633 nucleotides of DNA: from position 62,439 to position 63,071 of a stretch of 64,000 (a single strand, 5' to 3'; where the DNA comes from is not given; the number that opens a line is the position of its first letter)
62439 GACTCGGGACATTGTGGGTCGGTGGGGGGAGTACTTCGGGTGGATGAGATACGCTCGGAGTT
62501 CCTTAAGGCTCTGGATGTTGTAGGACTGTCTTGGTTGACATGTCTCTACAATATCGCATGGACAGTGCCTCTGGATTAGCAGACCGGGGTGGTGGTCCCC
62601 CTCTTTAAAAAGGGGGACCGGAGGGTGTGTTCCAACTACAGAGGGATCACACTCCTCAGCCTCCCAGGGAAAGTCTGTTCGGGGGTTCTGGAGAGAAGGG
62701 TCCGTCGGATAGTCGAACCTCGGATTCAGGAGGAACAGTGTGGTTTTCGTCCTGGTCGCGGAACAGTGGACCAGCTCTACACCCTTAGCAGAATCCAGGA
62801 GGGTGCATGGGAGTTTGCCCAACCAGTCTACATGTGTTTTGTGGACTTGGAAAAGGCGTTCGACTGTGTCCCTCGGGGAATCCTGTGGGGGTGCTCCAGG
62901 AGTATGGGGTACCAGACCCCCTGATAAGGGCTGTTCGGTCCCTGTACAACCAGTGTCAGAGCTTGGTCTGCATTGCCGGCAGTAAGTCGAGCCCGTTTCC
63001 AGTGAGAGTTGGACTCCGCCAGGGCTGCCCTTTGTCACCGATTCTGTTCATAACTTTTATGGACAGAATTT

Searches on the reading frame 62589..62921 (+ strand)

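Call 50: search_protein_families(library=pfam, max_evalue=0.01, proteins=[window:62589-62921:+])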
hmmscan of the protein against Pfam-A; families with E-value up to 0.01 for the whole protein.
seq(111 aa): 1 family
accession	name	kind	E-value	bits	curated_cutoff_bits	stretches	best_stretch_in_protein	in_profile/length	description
PF00078.32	RVT_1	-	2.1e-12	47.6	29.6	1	7-109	2-97/205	Reverse transcriptase (RNA-dependent DNA polymerase)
